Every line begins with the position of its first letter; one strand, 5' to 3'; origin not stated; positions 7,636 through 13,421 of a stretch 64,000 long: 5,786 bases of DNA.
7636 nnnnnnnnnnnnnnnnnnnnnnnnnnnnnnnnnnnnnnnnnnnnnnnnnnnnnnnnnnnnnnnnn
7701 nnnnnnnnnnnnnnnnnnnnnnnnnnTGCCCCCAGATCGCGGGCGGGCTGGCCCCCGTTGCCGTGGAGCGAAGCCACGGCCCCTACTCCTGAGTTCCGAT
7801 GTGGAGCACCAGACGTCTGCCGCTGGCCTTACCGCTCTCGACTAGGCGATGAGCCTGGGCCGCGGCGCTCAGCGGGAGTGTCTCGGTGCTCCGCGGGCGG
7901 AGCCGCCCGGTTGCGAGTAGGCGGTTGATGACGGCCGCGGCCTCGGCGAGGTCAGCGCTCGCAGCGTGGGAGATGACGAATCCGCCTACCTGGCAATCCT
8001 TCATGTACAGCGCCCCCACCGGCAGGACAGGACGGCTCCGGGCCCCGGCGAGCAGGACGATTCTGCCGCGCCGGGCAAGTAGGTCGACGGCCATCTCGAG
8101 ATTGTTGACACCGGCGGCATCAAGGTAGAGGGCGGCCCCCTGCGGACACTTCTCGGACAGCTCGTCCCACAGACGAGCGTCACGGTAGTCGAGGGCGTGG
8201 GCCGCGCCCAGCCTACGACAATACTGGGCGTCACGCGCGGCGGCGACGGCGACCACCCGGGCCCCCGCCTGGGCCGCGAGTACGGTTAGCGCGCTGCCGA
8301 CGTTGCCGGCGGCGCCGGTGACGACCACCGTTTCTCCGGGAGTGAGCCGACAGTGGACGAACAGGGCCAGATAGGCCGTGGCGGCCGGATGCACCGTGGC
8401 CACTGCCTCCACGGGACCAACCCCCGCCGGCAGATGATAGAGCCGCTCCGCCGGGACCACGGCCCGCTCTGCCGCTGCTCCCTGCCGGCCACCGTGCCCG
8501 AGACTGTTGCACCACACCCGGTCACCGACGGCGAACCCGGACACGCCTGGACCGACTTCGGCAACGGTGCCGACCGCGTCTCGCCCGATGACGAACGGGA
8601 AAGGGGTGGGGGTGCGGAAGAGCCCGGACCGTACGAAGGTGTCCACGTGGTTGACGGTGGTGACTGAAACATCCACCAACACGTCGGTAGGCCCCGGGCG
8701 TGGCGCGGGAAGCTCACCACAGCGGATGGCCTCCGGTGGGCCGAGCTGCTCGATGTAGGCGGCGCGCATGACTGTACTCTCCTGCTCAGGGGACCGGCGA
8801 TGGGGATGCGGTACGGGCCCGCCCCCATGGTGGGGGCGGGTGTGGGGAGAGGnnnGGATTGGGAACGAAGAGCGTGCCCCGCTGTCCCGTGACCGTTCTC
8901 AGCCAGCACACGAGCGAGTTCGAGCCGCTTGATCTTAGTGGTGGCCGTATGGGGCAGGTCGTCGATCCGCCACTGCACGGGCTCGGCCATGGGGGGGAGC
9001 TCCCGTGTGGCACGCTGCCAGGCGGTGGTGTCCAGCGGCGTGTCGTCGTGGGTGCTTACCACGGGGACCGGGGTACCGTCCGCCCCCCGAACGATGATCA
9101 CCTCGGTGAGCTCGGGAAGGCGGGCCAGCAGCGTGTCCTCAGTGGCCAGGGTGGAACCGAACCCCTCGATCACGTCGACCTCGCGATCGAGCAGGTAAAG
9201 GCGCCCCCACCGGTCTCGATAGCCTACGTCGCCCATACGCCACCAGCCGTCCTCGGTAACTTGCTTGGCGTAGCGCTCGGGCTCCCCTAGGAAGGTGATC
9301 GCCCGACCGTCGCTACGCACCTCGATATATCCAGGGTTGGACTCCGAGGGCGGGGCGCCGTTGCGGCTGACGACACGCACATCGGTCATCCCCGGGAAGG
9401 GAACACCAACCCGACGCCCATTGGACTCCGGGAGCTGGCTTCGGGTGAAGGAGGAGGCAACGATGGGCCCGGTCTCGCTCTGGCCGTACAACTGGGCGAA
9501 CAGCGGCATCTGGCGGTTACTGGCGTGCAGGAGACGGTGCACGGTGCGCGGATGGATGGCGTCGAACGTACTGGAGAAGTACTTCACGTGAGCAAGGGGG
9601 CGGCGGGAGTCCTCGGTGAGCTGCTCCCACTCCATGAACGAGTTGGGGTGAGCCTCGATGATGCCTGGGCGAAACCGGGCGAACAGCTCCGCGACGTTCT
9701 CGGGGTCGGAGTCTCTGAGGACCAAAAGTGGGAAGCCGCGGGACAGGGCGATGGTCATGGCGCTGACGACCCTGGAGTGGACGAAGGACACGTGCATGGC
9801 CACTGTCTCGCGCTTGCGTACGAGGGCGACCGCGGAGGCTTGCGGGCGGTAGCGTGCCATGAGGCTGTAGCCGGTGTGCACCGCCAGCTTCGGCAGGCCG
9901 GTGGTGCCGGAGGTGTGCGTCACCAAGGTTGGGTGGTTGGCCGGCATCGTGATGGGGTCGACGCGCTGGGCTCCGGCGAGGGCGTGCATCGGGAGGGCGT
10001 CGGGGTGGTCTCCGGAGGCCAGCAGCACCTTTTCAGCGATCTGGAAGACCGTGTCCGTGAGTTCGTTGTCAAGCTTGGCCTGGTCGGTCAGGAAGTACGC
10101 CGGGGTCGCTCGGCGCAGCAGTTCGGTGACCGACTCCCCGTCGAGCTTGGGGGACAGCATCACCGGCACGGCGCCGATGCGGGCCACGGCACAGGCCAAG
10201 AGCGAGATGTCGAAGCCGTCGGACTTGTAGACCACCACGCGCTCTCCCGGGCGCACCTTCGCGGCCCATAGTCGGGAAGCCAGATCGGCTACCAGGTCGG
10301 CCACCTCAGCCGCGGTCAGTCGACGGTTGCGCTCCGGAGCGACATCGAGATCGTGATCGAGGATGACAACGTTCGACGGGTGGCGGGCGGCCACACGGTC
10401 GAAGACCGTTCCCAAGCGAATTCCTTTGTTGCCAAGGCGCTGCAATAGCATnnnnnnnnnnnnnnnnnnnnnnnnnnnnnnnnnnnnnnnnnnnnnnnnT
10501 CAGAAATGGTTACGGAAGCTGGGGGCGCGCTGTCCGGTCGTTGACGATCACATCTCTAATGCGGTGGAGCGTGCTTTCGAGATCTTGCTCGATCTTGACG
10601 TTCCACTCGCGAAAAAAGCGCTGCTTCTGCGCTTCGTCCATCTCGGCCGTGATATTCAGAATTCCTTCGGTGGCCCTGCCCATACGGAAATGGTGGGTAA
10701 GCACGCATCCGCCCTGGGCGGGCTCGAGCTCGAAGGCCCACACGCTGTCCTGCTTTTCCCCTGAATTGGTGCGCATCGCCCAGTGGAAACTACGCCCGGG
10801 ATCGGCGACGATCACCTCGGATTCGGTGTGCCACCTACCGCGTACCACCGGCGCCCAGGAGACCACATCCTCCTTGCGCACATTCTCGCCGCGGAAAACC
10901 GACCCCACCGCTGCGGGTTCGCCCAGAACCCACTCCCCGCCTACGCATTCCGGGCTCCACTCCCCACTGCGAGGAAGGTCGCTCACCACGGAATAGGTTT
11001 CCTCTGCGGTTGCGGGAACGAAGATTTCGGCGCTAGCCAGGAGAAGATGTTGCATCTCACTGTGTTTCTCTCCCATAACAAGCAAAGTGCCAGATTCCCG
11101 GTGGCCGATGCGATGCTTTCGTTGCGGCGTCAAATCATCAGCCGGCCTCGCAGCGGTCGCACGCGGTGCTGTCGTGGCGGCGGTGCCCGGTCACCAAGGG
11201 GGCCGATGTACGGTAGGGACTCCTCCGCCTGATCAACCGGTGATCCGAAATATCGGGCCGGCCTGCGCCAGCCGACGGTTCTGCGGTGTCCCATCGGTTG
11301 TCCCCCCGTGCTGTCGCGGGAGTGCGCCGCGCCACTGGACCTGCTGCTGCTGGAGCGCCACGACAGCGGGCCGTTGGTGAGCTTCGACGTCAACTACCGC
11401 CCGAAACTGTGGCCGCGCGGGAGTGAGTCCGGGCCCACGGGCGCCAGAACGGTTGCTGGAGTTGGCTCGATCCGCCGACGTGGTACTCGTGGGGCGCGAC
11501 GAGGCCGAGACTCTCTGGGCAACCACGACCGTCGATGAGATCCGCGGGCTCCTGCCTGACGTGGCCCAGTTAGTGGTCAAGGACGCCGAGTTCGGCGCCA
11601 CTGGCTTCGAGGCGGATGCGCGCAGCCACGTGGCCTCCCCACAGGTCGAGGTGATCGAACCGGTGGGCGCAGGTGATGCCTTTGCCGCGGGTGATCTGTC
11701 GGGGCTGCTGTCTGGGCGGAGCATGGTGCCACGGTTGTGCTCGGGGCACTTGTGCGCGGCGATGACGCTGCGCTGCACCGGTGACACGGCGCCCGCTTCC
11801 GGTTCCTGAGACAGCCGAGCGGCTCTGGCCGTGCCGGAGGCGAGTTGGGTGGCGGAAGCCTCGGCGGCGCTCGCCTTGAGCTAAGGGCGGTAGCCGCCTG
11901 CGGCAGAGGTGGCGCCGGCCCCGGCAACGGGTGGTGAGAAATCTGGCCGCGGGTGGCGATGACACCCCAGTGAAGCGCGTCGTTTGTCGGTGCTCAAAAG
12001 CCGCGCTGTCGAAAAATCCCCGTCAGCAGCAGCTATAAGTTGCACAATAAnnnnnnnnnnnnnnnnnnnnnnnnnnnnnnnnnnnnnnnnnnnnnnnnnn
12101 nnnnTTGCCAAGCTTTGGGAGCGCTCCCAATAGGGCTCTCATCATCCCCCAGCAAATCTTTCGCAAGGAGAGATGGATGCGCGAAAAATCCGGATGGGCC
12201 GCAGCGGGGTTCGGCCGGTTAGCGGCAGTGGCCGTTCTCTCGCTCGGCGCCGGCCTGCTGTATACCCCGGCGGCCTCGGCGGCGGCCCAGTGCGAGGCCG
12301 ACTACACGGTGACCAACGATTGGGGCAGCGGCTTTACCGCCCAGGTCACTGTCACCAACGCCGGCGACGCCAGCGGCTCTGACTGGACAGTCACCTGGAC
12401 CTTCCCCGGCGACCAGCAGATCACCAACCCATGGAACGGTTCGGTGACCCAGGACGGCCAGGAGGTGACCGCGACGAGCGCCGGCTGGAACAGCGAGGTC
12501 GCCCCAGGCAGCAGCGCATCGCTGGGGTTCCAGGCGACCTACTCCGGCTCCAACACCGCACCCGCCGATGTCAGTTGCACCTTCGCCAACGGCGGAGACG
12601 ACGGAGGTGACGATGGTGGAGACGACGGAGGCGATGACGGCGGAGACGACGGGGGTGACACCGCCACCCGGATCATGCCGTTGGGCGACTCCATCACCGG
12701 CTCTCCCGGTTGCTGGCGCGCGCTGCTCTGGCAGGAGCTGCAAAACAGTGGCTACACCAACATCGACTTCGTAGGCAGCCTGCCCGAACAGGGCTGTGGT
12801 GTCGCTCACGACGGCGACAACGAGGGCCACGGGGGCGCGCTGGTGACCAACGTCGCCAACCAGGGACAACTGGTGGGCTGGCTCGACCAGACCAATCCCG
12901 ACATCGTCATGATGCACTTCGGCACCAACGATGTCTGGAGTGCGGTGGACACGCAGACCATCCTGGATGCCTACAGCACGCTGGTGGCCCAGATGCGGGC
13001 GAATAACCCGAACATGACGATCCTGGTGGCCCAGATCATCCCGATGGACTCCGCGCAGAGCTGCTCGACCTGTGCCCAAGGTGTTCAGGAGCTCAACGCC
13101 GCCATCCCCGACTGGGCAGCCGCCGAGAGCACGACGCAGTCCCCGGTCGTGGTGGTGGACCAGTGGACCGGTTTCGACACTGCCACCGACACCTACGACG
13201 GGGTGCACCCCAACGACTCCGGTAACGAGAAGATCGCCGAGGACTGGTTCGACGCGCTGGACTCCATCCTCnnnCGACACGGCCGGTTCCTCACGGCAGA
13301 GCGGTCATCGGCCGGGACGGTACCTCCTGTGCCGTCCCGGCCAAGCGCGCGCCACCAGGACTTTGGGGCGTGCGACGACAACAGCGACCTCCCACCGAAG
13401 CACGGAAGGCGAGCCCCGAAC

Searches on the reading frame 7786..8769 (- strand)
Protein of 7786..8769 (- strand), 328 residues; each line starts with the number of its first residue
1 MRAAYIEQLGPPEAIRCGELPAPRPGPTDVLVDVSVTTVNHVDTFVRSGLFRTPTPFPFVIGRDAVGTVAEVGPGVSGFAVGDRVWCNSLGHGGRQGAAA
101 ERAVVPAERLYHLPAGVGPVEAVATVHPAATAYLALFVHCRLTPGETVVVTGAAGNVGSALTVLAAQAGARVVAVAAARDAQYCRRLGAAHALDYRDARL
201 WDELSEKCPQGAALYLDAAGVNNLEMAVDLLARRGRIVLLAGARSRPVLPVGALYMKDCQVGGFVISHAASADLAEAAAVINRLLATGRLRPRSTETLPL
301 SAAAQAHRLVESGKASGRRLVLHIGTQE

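Call 49: search_protein_families(library=pfam, proteins=[window:7786-8769:-], max_evalue=0.001)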
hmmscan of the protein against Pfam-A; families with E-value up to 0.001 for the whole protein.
window:7786-8769:- (328 aa): 4 families
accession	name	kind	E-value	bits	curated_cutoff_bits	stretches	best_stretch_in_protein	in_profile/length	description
PF08240.17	ADH_N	-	2.2e-19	70.1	23.5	1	26-114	1-103/104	Alcohol dehydrogenase GroES-like domain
PF00107.32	ADH_zinc_N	-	3.6e-16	59.7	31.8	1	157-280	2-126/129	Zinc-binding dehydrogenase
PF13602.12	ADH_zinc_N_2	-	1.2e-13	52.6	27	1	187-318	1-131/134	Zinc-binding dehydrogenase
PF01370.27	Epimerase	-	1.8e-05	24.7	20.9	1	148-208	1-63/240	NAD dependent epimerase/dehydratase family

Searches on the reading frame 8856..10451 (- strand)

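Call 15: search_protein_families(library=pfam, proteins=[window:8856-10451:-], max_evalue=0.001)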
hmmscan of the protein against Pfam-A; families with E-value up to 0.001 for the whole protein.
window:8856-10451:- (532 aa): 1 family
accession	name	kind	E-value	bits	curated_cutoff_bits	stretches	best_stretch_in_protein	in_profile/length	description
PF00501.34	AMP-binding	-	6.7e-44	150.7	29.9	1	17-382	1-378/384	AMP-binding enzyme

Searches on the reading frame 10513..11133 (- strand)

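Call 49: search_protein_families(library=pfam, proteins=[window:10513-11133:-], max_evalue=0.001)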
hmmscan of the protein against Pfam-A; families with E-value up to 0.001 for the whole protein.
window:10513-11133:- (207 aa): 2 families
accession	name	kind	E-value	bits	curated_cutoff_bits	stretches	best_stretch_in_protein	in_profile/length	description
PF10604.15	Polyketide_cyc2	-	7.5e-11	42.9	27.4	1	34-153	5-110/142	Polyketide cyclase / dehydrase and lipid transport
PF03364.25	Polyketide_cyc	-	3.5e-05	24.5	23.4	1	39-155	1-106/126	Polyketide cyclase / dehydrase and lipid transport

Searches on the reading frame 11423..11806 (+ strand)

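Call 66: search_protein_families(library=pfam, proteins=[window:11423-11806:+], max_evalue=0.01)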
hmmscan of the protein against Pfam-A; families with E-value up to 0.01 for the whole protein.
window:11423-11806:+ (128 aa): 1 family
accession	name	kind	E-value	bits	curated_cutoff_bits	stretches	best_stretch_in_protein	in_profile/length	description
PF00294.29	PfkB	-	4.9e-19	69.2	25.8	1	7-124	173-298/302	pfkB family carbohydrate kinase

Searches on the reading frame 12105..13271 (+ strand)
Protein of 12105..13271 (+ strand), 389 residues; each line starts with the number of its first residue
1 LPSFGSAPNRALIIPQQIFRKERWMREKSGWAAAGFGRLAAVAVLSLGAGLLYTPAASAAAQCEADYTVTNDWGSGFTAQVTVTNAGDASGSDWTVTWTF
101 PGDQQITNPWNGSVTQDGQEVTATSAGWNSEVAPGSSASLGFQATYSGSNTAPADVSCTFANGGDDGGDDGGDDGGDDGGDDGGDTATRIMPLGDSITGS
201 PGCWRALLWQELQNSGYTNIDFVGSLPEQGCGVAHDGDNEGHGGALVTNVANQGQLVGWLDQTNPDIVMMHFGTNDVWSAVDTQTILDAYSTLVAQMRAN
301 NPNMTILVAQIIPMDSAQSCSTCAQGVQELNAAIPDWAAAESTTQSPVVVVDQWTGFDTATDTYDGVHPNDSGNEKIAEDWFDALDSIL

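Call 15: search_protein_families(library=pfam, proteins=[window:12105-13271:+], max_evalue=0.001)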
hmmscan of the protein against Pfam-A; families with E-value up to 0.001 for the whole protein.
window:12105-13271:+ (389 aa): 3 families
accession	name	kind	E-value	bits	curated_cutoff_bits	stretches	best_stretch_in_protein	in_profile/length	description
PF00553.25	CBM_2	-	1.4e-30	106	24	1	63-157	1-95/101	Cellulose binding domain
PF13472.12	Lipase_GDSL_2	-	2.7e-20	74.1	32.9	1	193-375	2-177/178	GDSL-like Lipase/Acylhydrolase family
PF00657.28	Lipase_GDSL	-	3.3e-15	57.2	23.6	1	190-380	1-207/208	GDSL-like Lipase/Acylhydrolase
